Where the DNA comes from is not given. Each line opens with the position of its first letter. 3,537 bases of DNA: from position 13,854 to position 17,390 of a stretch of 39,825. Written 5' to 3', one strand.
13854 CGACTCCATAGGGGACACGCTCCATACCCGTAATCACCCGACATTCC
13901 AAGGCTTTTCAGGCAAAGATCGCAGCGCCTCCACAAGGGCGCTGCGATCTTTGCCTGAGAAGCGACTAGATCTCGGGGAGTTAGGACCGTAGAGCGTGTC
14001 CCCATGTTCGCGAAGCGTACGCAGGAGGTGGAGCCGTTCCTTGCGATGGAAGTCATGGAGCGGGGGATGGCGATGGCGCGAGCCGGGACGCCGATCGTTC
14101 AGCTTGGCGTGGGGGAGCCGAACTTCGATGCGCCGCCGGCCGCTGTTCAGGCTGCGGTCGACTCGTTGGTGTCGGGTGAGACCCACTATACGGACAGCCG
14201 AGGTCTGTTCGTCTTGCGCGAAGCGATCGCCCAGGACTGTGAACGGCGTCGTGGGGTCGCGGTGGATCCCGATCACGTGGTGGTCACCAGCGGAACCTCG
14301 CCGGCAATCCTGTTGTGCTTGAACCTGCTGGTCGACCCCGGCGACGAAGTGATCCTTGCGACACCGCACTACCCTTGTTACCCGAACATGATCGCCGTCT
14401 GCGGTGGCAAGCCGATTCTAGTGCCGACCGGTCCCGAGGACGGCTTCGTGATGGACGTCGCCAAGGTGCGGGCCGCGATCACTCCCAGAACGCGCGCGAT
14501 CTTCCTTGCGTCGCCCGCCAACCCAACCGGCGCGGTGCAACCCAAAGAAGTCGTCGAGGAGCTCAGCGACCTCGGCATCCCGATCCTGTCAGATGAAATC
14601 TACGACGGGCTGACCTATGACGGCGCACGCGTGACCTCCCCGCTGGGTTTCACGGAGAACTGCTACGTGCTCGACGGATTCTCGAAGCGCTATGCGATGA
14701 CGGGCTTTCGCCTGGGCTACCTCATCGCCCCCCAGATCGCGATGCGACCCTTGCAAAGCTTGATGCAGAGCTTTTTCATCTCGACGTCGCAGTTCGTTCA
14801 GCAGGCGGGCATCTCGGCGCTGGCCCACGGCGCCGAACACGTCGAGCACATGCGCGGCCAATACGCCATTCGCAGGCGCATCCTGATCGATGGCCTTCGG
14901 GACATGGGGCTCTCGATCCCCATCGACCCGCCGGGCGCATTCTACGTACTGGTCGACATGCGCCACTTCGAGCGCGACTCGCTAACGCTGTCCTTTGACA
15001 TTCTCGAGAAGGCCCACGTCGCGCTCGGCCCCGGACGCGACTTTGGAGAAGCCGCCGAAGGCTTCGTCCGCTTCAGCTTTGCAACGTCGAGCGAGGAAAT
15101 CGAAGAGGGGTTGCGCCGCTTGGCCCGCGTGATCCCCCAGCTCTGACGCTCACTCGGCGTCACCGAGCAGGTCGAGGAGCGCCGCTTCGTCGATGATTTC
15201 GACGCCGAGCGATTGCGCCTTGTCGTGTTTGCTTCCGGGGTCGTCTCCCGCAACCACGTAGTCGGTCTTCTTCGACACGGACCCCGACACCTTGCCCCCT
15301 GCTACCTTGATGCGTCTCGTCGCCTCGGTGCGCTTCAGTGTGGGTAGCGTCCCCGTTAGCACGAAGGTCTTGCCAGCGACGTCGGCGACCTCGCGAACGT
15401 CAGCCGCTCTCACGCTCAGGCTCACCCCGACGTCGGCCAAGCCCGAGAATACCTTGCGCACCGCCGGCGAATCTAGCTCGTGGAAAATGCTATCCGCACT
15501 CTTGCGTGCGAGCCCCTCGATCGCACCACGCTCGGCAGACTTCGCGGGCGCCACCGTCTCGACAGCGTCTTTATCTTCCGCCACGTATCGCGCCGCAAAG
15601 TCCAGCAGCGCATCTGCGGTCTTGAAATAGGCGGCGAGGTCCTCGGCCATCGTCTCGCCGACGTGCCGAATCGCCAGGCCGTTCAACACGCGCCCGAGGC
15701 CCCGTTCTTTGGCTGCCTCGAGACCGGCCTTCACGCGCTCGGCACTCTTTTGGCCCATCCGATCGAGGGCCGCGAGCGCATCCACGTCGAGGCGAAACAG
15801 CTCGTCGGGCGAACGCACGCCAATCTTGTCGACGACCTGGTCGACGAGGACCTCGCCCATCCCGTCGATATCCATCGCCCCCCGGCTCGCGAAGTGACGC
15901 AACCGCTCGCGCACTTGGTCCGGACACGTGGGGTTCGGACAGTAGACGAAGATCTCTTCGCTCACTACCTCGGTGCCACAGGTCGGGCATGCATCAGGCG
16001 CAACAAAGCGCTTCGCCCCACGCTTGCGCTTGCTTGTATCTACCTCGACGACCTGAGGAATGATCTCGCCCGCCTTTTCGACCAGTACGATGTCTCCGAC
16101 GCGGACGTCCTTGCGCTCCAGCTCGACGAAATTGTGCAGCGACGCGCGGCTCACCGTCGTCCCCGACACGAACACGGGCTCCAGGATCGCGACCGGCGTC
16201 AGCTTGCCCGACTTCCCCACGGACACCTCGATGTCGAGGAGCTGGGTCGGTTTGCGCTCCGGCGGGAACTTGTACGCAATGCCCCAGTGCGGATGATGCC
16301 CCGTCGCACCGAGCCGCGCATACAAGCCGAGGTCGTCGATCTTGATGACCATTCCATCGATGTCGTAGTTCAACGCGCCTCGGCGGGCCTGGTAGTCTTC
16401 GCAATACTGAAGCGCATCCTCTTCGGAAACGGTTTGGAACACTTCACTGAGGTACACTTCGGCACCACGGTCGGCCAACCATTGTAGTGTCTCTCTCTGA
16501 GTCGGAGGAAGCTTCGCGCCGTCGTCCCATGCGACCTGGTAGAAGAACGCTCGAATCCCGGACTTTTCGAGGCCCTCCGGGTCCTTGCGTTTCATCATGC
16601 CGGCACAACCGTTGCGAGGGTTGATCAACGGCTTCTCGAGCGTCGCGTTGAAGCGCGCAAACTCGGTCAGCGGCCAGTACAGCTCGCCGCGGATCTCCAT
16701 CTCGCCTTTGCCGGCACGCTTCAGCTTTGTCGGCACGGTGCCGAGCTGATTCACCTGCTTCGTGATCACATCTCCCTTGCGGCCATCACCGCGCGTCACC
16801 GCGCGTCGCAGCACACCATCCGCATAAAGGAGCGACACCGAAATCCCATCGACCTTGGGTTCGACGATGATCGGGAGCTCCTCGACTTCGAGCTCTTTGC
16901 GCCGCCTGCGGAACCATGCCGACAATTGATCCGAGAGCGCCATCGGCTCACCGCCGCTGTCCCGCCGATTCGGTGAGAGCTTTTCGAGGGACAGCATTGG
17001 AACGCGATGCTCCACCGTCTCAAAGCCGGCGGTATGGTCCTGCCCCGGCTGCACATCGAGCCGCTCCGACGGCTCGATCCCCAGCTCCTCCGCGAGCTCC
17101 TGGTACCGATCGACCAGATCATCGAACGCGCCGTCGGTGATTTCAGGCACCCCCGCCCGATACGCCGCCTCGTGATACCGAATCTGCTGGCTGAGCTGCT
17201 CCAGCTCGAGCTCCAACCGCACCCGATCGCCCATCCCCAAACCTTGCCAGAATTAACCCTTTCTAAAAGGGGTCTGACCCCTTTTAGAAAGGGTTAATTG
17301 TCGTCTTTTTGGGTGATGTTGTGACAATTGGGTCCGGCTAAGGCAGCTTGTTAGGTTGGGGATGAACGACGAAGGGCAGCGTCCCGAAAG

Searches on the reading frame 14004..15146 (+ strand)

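Call 38: search_protein_families(library=pfam, proteins=[window:14004-15146:+])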
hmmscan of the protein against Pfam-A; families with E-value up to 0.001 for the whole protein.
window:14004-15146:+ (380 aa): 4 families
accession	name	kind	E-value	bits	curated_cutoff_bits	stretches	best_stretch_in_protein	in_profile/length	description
PF00155.27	Aminotran_1_2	-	8.2e-60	203.3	19.7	1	30-373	2-361/361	Aminotransferase class I and II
PF01041.23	DegT_DnrJ_EryC1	-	1.1e-11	45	19.8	1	92-197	43-145/360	DegT/DnrJ/EryC1/StrS aminotransferase family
PF01053.26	Cys_Met_Meta_PP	-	1.4e-05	24.3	27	1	92-179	71-154/381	Cys/Met metabolism PLP-dependent enzyme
PF00266.25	Aminotran_5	-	0.00013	21.5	21.5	1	88-184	60-161/371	Aminotransferase class-V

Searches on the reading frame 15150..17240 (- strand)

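Call 38: search_protein_families(library=pfam, proteins=[window:15150-17240:-])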
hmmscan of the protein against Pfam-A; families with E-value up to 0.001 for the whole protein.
window:15150-17240:- (696 aa): 7 families
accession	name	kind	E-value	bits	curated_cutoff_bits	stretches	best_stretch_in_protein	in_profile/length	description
PF01653.23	DNA_ligase_aden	-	1.8e-61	208.3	27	1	71-328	2-253/253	NAD-dependent DNA ligase adenylation domain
PF03120.22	DNA_ligase_OB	-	2e-32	111.3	32.9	1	332-407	2-77/79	NAD-dependent DNA ligase OB-fold domain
PF00533.33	BRCT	-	1.4e-14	54.5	21.3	1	623-692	8-78/78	BRCA1 C Terminus (BRCT) domain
PF14520.12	HHH_5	-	8.8e-09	36.2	27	1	457-507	6-55/57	Helix-hairpin-helix domain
PF12826.13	HHH_2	-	1.8e-08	34.8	27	1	517-548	1-32/64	Helix-hairpin-helix motif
PF12738.14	PTCB-BRCT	-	0.00012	22.5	22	1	637-683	13-59/63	twin BRCT domain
PF03119.21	DNA_ligase_ZBD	-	0.0009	19.5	25.8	1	418-440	2-26/27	NAD-dependent DNA ligase C4 zinc finger domain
